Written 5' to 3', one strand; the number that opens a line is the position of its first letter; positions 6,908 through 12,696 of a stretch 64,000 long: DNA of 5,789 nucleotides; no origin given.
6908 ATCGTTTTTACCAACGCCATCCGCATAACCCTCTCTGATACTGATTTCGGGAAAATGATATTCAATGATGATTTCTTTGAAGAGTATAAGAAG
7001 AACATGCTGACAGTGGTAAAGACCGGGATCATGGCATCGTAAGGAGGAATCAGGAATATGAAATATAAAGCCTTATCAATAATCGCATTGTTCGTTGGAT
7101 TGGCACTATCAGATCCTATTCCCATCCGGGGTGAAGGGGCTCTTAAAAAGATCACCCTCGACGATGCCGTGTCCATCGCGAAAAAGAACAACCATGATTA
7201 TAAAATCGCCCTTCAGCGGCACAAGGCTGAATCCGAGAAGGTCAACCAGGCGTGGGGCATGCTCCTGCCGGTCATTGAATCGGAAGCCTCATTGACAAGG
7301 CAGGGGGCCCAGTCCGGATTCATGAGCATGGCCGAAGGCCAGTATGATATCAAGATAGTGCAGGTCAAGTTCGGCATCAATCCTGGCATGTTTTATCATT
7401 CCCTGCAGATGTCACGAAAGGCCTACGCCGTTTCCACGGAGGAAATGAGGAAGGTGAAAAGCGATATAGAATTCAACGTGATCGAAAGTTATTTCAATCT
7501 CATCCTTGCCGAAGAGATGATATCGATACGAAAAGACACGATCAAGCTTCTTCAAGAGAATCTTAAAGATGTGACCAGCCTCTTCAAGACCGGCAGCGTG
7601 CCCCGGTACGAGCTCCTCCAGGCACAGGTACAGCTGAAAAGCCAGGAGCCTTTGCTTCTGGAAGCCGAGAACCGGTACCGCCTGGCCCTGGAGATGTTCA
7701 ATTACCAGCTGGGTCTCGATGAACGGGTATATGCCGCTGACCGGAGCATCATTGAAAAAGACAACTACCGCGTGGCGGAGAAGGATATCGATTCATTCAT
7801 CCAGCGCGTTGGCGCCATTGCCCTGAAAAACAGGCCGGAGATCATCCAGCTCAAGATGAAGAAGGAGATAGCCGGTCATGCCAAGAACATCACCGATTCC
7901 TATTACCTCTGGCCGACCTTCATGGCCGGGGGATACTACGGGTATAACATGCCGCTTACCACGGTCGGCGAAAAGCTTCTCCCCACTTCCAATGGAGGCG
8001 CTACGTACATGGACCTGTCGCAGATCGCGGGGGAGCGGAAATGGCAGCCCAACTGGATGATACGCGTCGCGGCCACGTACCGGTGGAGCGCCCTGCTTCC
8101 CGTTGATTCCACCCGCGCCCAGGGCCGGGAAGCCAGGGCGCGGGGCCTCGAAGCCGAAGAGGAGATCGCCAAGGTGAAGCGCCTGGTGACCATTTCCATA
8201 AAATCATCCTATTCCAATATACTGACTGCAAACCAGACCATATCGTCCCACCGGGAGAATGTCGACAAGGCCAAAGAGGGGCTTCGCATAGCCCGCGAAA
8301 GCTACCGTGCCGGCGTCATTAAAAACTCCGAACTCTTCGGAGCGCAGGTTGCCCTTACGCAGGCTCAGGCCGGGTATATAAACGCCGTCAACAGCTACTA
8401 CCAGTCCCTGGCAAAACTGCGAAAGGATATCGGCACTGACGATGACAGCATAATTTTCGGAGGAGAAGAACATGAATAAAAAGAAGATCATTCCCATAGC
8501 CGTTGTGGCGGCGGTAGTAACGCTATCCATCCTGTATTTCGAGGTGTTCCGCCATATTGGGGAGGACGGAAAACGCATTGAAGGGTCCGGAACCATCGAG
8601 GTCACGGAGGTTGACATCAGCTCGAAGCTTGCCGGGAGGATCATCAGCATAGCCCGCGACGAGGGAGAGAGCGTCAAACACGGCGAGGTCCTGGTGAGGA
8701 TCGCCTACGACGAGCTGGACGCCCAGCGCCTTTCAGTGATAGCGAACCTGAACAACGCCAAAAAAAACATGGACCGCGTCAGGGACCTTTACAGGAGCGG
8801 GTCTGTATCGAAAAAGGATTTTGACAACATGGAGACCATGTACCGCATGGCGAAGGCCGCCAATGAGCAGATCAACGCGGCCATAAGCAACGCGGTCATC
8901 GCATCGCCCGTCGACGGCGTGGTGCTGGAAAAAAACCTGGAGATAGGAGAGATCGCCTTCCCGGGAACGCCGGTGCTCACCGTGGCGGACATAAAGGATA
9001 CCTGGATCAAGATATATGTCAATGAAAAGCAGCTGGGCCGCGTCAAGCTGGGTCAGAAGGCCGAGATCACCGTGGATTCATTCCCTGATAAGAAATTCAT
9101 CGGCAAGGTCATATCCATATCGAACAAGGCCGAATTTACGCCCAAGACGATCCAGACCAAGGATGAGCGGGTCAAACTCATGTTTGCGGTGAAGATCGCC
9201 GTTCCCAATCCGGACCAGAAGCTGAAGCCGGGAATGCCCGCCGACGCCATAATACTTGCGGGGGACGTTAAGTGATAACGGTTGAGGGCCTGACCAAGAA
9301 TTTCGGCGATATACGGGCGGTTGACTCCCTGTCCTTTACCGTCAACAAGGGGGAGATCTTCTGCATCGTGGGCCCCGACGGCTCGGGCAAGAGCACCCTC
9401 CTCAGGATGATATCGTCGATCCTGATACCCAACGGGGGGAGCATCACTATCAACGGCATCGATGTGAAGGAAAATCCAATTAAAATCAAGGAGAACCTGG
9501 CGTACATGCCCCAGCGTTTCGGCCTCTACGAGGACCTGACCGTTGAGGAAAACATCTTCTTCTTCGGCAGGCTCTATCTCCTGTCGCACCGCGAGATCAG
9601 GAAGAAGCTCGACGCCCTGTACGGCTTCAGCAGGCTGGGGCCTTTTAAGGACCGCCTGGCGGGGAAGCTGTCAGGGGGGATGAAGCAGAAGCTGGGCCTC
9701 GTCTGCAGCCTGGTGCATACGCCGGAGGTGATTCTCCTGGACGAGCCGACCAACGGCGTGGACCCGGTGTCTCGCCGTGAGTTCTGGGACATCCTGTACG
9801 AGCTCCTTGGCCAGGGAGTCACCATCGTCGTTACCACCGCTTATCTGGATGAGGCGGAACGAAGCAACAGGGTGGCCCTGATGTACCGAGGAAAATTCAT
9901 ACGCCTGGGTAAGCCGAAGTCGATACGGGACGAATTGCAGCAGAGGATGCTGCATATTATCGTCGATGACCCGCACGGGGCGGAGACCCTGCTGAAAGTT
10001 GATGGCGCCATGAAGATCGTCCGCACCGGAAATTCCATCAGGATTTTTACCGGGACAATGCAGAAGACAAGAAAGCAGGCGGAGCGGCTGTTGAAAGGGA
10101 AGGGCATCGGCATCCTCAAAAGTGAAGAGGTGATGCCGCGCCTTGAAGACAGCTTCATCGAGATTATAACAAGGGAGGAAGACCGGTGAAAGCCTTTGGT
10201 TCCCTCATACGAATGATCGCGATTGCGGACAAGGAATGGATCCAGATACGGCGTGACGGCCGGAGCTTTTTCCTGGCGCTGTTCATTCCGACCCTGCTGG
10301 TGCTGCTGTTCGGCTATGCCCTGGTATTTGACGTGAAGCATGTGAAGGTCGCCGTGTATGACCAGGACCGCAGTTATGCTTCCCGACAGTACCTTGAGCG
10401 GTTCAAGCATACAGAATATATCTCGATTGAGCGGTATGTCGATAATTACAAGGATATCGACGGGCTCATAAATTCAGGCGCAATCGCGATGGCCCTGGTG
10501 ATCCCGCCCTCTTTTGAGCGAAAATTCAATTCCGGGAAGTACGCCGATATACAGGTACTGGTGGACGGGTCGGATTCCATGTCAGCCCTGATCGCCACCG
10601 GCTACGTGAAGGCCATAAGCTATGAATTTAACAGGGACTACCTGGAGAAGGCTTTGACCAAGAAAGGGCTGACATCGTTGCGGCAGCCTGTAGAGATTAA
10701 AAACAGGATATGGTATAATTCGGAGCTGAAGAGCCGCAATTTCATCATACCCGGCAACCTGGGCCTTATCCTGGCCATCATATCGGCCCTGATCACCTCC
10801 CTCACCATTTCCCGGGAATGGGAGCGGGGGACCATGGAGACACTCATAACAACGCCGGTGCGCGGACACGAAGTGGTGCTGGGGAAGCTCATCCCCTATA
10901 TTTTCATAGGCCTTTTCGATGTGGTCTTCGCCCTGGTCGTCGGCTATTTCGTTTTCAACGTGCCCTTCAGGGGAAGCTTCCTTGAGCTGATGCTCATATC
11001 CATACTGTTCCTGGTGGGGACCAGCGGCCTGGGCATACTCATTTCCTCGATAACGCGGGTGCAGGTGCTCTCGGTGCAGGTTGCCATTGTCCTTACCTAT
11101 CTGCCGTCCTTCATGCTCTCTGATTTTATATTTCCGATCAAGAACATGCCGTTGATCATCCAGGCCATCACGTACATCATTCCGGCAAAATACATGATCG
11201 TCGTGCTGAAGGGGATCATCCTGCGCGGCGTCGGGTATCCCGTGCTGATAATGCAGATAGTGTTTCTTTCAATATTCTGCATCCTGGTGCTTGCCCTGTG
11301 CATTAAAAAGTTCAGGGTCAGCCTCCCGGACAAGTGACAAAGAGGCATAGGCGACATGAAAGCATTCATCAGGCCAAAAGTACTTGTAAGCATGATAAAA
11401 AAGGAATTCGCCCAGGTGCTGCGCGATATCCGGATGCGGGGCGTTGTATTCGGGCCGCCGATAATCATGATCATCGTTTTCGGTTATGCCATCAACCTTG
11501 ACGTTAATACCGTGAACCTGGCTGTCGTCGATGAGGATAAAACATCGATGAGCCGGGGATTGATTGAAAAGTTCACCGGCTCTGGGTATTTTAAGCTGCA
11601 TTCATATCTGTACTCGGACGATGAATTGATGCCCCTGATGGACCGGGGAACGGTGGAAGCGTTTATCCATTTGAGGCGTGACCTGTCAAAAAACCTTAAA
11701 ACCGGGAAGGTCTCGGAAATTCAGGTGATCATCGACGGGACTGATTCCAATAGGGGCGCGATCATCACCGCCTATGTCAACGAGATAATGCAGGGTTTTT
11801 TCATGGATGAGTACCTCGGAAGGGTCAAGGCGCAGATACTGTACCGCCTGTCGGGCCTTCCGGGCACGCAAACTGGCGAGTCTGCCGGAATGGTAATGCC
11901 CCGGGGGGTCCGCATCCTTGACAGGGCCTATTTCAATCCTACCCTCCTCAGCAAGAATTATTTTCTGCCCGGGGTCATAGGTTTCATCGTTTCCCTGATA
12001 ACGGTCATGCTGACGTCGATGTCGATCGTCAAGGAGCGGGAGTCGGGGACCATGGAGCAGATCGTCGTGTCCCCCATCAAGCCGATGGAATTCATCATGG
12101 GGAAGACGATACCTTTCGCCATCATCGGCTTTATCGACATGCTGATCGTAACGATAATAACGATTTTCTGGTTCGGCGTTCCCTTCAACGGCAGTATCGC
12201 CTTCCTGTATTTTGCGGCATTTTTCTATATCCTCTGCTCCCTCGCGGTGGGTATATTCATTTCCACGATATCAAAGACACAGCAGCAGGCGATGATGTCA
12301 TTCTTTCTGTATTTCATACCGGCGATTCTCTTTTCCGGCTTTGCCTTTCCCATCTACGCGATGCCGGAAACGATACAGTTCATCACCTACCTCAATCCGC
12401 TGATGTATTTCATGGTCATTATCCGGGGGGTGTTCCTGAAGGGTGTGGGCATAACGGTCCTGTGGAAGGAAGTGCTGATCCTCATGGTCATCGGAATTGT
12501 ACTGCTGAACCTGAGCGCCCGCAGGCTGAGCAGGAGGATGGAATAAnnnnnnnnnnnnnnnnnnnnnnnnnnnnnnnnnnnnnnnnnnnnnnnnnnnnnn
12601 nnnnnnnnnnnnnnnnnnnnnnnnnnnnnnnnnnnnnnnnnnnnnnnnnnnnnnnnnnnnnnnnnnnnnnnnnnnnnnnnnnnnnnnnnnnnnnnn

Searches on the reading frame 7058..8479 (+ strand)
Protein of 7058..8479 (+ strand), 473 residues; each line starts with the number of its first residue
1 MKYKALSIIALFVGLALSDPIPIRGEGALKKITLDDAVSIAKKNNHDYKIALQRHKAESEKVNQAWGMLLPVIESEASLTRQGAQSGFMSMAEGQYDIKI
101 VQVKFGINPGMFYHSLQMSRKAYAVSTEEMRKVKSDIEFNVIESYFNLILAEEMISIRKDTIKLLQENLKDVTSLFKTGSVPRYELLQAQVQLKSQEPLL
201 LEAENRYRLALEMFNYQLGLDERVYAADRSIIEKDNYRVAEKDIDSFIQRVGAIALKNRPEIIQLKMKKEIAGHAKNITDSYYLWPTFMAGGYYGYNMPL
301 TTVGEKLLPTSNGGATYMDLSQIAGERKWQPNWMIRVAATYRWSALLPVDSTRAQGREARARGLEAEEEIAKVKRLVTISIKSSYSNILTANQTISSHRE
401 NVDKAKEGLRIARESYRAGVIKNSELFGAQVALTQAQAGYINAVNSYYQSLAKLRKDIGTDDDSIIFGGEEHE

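Call 61: search_protein_families(library=pfam, proteins=[window:7058-8479:+], max_evalue=0.00001)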
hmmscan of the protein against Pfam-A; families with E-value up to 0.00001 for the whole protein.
window:7058-8479:+ (473 aa): 1 family
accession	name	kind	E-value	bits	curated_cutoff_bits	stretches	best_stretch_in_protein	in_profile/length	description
PF02321.23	OEP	-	3e-45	154.8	22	2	253-458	6-186/187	Outer membrane efflux protein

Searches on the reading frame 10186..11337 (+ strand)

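Call 61: search_protein_families(library=pfam, proteins=[window:10186-11337:+], max_evalue=0.00001)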
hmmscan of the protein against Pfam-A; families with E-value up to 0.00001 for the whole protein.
window:10186-11337:+ (383 aa): 4 families
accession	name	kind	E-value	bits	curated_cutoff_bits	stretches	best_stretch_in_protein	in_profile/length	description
PF12698.13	ABC2_membrane_3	-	7.8e-48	163.8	31.6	1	27-372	2-345/347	ABC-2 family transporter protein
PF01061.29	ABC2_membrane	-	1.4e-21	77.5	26.9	1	184-344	47-209/211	ABC-2 type transporter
PF12679.13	ABC2_membrane_2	-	9.3e-17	61.6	27.2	1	12-372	2-274/283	ABC-2 family transporter protein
PF12730.13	ABC2_membrane_4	-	3.7e-09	37.2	27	1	190-305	54-177/179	ABC-2 family transporter protein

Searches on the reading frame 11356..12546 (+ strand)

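Call 61: search_protein_families(library=pfam, proteins=[window:11356-12546:+], max_evalue=0.00001)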
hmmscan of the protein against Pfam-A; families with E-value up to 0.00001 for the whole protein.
window:11356-12546:+ (396 aa): 3 families
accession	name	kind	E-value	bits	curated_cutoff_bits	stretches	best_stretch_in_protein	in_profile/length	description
PF12698.13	ABC2_membrane_3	-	7.9e-55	186.8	31.6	1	35-388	11-346/347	ABC-2 family transporter protein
PF01061.29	ABC2_membrane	-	1.8e-29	103.2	26.9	1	195-360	51-210/211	ABC-2 type transporter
PF12679.13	ABC2_membrane_2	-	6.9e-17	62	27.2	1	12-393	2-280/283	ABC-2 family transporter protein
